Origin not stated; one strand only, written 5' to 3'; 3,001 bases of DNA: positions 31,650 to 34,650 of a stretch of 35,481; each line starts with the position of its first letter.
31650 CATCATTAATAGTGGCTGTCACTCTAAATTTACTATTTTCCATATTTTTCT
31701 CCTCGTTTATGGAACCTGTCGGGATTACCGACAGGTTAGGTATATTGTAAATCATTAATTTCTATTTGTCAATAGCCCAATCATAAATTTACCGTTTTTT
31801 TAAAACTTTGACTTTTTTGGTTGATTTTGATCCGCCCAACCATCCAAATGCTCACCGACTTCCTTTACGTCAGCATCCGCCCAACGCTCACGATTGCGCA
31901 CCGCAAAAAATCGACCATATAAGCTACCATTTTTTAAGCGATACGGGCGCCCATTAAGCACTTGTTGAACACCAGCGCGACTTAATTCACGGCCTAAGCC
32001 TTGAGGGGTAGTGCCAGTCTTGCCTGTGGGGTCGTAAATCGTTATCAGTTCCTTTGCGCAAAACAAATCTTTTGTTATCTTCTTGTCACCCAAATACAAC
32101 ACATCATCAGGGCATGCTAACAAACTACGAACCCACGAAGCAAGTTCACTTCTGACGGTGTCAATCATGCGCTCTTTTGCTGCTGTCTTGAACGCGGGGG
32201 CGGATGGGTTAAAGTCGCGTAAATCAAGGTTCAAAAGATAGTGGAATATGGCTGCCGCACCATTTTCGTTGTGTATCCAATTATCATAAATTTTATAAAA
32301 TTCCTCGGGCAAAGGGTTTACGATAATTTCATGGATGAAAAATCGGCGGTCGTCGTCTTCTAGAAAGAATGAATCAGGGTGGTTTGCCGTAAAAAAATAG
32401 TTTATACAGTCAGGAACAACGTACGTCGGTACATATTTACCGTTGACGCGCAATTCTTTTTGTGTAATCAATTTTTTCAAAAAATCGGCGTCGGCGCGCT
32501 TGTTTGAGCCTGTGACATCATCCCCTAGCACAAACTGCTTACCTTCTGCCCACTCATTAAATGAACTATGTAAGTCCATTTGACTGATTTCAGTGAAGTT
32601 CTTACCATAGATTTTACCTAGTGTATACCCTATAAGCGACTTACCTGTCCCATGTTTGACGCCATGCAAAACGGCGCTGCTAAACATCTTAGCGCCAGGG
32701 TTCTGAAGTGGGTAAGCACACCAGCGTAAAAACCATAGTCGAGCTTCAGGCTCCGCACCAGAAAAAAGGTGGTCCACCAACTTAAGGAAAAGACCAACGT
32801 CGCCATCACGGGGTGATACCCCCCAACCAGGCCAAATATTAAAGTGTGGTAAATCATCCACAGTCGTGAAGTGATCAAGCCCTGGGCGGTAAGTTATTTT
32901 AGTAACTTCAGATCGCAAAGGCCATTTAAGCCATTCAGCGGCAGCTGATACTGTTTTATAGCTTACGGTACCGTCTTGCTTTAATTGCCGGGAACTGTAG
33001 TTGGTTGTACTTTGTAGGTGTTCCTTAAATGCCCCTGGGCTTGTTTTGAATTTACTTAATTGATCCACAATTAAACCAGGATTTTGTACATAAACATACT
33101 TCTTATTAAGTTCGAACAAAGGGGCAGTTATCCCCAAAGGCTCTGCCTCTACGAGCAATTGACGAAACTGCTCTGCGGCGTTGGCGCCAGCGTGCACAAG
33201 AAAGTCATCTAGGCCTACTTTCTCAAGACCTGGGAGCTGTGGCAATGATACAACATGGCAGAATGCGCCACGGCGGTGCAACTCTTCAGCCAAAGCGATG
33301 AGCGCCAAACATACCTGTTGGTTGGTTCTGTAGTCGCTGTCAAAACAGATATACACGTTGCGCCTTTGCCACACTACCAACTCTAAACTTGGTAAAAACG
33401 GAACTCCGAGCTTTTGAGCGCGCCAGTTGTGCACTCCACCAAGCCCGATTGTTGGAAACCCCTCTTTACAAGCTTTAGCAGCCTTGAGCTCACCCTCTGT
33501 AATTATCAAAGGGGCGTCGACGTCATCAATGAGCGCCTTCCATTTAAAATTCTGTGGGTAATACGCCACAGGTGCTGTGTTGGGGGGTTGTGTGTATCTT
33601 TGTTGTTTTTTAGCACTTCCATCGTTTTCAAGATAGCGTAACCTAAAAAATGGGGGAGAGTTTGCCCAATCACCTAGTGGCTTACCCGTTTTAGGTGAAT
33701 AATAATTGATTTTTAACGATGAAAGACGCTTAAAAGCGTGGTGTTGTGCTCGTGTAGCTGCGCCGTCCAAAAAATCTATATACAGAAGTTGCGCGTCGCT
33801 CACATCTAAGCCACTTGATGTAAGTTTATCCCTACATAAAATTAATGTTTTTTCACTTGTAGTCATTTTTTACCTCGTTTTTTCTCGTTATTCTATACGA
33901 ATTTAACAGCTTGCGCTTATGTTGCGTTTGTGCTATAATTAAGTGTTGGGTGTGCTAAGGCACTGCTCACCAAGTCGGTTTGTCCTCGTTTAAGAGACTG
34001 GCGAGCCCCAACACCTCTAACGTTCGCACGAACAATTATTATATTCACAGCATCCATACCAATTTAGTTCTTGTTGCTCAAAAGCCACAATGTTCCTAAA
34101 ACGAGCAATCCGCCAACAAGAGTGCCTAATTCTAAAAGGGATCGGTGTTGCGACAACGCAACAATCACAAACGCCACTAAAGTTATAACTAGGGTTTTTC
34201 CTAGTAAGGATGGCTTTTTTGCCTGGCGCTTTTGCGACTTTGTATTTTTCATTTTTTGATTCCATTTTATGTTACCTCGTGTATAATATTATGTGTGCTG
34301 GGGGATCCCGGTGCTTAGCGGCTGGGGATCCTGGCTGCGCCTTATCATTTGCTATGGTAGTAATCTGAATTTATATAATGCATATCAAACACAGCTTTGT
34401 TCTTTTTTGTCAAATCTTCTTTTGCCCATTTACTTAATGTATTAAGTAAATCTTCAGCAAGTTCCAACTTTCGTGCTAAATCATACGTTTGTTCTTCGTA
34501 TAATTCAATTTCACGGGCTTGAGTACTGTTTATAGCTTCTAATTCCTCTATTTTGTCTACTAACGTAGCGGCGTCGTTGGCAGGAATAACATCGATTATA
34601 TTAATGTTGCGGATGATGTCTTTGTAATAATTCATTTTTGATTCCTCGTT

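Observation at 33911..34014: A late-type promoter inside the early arm points at a compact 72-nt three-way-junction element whose loop is the complement of the early RBS motif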

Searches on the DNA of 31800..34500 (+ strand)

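Call 8: search_dna_similar(query=window:33500-34500:+, collection=phages, mode=distant, max_rows=40)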
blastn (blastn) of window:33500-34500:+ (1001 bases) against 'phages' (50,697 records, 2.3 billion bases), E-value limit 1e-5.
No match.

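Call 22: search_rna_families(sources=[L004, L013, L018, L032, L035, L036, L044, L047, L050, L042], threshold=gathering)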
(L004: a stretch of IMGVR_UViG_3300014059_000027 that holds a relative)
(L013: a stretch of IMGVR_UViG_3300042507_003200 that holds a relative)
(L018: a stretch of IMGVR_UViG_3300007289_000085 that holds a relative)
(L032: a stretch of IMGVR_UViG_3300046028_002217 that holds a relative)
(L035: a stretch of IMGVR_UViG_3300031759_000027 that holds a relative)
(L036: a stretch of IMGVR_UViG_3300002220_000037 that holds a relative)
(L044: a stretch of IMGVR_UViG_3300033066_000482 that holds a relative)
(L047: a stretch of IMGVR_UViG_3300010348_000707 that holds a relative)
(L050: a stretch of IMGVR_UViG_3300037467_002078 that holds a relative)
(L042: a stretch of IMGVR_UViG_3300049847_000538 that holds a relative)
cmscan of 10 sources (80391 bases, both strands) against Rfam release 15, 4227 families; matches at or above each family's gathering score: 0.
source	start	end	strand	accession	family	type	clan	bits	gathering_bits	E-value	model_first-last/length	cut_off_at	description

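Call 23: search_rna_families(source=window, start=33700, end=34450, threshold=evalue, max_evalue=10)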
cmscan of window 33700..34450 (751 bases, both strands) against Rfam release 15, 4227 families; matches with E-value up to 10: 3.
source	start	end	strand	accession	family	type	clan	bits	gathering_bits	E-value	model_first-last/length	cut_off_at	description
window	33853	33946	-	RF00477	snosnR66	Gene; snRNA; snoRNA; CD-box;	-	19.3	65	4.1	1-104/104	no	Small nucleolar RNA snR66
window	33977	34057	-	RF01284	snoR8a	Gene; snRNA; snoRNA; CD-box;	-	16.9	37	9.1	1-92/92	no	Small nucleolar RNA snoR8a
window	34405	34450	+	RF03733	mir-BART14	Gene; miRNA;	-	15.3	90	7.2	1-49/78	3'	mir-BART14 microRNA precursor family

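Call 60: build_rna_model(alignment_id=A2, structure=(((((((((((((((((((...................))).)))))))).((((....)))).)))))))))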
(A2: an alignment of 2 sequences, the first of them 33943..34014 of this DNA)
Model R1 built from alignment A2 (2 sequences, 72 columns); structure: as given.
model positions 72; base pairs 23; branch points 1; effective number of sequences 1.04; information 0.783 bits per position. Calibrated on 0.2 Mb of random sequence (short: E-values are rough).
structure used (alignment columns):
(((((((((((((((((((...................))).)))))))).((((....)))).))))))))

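Call 61: search_with_rna_model(model_id=R1, sources=[window, L001, L003, L004, L005, L006, L008, L009, L010, L011, L012, L013, L014, L016, L017, L018, L019, L020, L022, L024, L025, L030, L032, L033, L034, L035, L036, L041, L042, L043, L044, L045, L046, L047, L048, L049, L050, L051, L052, L053, L054, L055, L057, L059, L060, L061, L062, L063, L066, L067, L069, L070, L071, L072, L074, L076, L077], max_evalue=10)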
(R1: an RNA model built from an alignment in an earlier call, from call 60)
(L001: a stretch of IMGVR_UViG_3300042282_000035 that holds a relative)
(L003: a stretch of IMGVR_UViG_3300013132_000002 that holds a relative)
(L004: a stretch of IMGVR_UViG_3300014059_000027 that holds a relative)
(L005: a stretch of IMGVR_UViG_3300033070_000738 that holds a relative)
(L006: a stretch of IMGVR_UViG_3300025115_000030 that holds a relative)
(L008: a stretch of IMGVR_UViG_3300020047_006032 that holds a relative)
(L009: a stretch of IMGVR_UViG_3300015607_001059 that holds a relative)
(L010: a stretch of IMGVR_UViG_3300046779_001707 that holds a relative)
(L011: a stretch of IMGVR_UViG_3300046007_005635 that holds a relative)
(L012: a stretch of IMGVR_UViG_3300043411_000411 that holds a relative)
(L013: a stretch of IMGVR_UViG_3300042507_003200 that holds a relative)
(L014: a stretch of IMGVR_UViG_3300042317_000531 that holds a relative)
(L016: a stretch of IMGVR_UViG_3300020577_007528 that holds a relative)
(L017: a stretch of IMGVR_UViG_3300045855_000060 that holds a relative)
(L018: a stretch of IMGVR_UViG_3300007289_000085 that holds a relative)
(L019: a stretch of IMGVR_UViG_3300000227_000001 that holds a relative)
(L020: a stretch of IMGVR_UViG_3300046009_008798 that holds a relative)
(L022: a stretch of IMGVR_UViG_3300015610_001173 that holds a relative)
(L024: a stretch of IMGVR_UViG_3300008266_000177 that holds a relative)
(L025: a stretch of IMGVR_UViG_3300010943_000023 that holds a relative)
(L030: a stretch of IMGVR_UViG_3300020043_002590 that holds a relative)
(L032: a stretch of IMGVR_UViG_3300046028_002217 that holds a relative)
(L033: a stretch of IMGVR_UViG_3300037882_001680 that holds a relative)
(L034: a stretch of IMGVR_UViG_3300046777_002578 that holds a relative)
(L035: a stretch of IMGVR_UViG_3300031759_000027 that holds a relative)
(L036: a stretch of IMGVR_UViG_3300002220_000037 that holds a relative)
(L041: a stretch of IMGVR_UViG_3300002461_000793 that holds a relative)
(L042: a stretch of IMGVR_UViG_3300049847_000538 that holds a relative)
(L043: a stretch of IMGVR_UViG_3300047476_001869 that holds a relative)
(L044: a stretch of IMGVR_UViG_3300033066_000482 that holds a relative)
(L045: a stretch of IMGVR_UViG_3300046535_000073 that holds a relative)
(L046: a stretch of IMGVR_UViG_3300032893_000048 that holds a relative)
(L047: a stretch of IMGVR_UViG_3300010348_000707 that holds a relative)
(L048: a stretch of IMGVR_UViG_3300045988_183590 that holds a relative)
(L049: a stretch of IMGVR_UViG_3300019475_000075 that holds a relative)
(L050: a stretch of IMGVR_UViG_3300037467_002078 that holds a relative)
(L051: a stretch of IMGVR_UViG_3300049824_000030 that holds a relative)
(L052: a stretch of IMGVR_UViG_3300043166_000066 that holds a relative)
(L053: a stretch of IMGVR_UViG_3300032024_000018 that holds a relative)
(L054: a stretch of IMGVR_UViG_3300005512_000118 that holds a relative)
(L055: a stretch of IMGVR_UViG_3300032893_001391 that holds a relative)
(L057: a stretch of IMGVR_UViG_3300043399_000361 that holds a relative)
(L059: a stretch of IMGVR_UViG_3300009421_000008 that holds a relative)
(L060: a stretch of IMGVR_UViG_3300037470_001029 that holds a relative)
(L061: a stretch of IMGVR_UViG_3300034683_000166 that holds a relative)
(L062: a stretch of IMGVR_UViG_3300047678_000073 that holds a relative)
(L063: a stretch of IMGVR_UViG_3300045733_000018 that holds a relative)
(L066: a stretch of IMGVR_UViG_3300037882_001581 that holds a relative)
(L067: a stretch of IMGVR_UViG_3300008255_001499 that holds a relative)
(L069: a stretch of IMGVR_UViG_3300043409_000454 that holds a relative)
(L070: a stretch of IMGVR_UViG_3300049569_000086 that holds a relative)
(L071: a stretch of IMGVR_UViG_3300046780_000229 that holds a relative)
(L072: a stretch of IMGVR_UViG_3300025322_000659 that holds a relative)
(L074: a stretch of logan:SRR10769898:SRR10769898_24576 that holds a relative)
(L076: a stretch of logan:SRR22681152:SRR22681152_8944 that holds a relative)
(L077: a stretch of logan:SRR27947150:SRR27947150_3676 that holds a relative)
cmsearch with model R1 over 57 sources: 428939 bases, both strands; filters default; matches with E-value up to 10: 2.
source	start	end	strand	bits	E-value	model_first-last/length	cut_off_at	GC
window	33943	34014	-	107.1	1.2e-29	1-72/72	no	0.56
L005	7321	7373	-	13.4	1.1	1-72/72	no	0.58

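Call 69: build_rna_model(alignment_id=A3)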
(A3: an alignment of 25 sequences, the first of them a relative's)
Model R2 built from alignment A3 (25 sequences, 191 columns); structure: RNAalifold consensus.
model positions 141; base pairs 16; branch points 1; effective number of sequences 5.53; information 0.59 bits per position. Calibrated on 0.2 Mb of random sequence (short: E-values are rough).
structure used (alignment columns):
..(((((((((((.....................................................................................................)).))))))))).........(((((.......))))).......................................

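Call 70: search_with_rna_model(model_id=R2, source=window, filters=off, max_evalue=10)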
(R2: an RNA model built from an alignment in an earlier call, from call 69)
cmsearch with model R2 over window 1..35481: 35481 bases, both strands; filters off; matches with E-value up to 10: 22.
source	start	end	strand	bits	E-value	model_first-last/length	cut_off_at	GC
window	12746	12841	+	11.3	0.032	1-141/141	no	0.5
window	9998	10126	+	5.3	1.4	1-141/141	no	0.38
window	32713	32797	-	5.1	1.7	1-141/141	no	0.47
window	15570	15605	-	4.9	1.9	1-141/141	no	0.53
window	14261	14274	-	4.3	2.7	61-74/141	no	0.36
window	6285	6315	+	4.3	2.8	1-141/141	no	0.52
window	18836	18899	-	4.1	3.1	7-81/141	no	0.41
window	27869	27988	+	4.1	3.1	1-141/141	no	0.38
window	1869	1898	+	4.1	3.2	1-141/141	no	0.37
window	14816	14849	+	3.9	3.5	1-141/141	no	0.44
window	12381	12415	+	3.9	3.5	1-141/141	no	0.4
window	18989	19024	+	3.9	3.6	1-141/141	no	0.56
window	13175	13188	+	3.9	3.6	61-74/141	no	0.36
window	15570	15599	+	3.8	3.9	1-141/141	no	0.57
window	21781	21830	-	3.8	3.9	4-84/141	no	0.5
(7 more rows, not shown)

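Call 71: search_with_rna_model(model_id=R2, sources=[L001, L003, L004, L005, L006, L008, L009, L010, L011, L012, L013, L014, L016, L017, L018, L019, L020, L022, L024, L025, L030, L032, L033, L034, L035, L036, L041, L042, L043, L044, L045, L046, L047, L048, L049, L050, L051, L052, L053, L054, L055, L057, L059, L060, L061, L062, L063, L066, L067, L069, L070, L071, L072, L074, L076, L077], max_evalue=0.001, make_alignment=true)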
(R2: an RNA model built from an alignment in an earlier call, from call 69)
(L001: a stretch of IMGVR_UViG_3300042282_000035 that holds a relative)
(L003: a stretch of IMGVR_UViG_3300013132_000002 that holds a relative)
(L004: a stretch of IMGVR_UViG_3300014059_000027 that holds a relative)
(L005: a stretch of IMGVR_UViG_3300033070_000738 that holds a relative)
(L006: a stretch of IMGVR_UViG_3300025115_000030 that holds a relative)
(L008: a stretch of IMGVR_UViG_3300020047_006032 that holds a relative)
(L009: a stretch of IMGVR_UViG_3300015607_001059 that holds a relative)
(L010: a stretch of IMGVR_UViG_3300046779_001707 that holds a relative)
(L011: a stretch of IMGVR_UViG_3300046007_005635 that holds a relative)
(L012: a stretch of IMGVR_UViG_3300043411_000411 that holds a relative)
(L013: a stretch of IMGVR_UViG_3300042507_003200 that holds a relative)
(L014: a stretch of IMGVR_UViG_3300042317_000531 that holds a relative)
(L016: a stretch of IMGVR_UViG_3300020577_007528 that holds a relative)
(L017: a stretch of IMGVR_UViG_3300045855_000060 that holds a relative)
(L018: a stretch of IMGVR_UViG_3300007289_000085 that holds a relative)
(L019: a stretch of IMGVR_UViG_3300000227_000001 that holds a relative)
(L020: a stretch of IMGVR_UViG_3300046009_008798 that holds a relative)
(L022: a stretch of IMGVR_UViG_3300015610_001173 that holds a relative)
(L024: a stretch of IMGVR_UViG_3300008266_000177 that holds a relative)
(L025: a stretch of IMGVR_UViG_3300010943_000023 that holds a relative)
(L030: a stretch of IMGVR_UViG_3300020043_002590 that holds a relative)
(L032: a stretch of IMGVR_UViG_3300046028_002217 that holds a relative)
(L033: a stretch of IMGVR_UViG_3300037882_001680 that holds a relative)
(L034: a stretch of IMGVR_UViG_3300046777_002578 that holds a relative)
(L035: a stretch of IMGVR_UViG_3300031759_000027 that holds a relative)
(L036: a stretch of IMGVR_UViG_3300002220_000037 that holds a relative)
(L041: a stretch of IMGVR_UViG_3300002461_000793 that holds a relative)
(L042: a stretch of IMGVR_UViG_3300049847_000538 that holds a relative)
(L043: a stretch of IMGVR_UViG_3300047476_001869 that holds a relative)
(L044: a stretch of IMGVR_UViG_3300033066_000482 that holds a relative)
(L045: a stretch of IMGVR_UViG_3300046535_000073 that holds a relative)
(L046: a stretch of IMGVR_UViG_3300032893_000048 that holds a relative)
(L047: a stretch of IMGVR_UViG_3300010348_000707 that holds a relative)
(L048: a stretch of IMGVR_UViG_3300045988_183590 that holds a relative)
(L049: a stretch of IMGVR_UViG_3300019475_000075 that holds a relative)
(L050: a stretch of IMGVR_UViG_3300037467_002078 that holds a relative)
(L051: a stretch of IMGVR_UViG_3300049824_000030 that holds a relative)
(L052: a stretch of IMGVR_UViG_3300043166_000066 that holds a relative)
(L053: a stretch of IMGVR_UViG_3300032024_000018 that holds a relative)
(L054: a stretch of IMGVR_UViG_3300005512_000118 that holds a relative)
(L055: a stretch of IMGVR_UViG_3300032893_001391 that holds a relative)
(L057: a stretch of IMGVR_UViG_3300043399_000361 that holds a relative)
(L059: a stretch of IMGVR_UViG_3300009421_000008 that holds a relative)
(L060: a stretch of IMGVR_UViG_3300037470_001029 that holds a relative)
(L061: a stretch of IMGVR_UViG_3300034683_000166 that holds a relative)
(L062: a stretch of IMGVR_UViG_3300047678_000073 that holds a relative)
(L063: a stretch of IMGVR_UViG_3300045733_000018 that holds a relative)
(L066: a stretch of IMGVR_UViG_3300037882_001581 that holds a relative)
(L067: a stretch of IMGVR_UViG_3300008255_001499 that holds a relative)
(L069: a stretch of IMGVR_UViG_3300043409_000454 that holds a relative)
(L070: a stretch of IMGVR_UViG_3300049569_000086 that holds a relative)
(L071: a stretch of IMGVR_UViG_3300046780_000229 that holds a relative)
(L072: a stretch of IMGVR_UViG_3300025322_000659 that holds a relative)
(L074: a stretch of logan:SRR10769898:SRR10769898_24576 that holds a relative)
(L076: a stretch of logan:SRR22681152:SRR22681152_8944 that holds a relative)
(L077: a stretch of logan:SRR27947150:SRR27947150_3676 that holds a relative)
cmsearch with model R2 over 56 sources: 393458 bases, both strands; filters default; matches with E-value up to 0.001: 45.
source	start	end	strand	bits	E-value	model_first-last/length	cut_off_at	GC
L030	2792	2932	+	124.2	2.3e-32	1-141/141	no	0.61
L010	1752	1892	+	124.1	2.5e-32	1-141/141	no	0.62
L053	2793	2933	+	123.1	4.6e-32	1-141/141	no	0.6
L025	2793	2933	+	122.8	5.5e-32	1-141/141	no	0.62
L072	2793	2933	+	122.1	8.7e-32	1-141/141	no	0.61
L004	2805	2945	+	121.4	1.4e-31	1-141/141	no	0.62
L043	2804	2945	+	119.6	4.1e-31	1-141/141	no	0.64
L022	2793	2933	+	116.4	3.2e-30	1-141/141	no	0.62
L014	2792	2933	+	116.4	3.3e-30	1-141/141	no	0.62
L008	2793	2933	+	115.7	5.1e-30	1-141/141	no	0.6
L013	2799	2942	+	114.8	8.9e-30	1-141/141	no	0.62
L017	2791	2933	+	114.8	8.9e-30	1-141/141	no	0.58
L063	2791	2933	+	114.8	8.9e-30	1-141/141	no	0.58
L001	823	959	+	111.9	5.8e-29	1-141/141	no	0.61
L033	2807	2945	+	110.3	1.5e-28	1-141/141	no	0.58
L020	2796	2942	+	109.3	2.9e-28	1-141/141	no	0.61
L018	2782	2930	+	108.2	5.9e-28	1-141/141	no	0.66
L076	826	972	+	106.8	1.4e-27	1-141/141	no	0.61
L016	2799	2940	+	105.9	2.6e-27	1-141/141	no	0.59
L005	2808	2945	+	105.2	4e-27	1-141/141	no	0.64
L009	207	353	+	104.7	5.4e-27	1-141/141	no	0.65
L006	2796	2933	+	103.4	1.3e-26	1-141/141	no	0.62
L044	2820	2953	+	91.4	2.6e-23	1-141/141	no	0.61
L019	766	906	+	88.5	1.6e-22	1-141/141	no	0.57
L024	2322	2449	+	87.2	3.8e-22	1-141/141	no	0.55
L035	2752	2882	+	85.8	9.1e-22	1-141/141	no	0.5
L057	2334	2460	+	85.5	1.1e-21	1-141/141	no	0.55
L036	2772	2909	+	84.8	1.7e-21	1-141/141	no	0.61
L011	2782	2926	+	80.1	3.5e-20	1-141/141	no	0.6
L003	2371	2496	+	78.5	9.9e-20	1-141/141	no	0.55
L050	2768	2919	+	76.3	4e-19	1-141/141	no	0.61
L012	2374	2499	+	75.3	7.5e-19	1-141/141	no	0.52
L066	2804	2953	+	68.4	6.1e-17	1-141/141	no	0.53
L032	2788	2924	+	63.9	1e-15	1-141/141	no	0.55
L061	2773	2946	+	60.6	8.5e-15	1-141/141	no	0.56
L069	2754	2919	+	52.1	1.9e-12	1-141/141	no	0.49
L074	2765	2934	+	50.6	5e-12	1-141/141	no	0.64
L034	2832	2974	+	48.6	1.8e-11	1-141/141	no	0.66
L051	2779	2912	+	46.1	8.4e-11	1-141/141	no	0.62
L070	1436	1569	+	46.1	8.4e-11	1-141/141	no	0.62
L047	2823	2949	+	46.1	8.5e-11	1-141/141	no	0.56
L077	1837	2006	+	45.9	9.6e-11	1-141/141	no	0.64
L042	2813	2958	+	44.5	2.3e-10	1-141/141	no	0.62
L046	2747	2904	+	34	1.9e-07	1-141/141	no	0.68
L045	406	504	-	21.1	0.00069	1-141/141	no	0.57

Alignment A4: 45 matches aligned to the model, 244 columns, each read 5' to 3' on its own strand. Consensus structure (alignment columns), stored with it:
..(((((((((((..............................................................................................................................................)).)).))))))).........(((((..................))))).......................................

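Call 85: search_rna_families(source=L004, start=2740, end=3010, threshold=evalue, max_evalue=1)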
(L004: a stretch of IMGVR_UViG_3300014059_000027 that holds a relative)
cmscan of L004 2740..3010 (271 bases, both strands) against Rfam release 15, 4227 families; matches with E-value up to 1: 0.
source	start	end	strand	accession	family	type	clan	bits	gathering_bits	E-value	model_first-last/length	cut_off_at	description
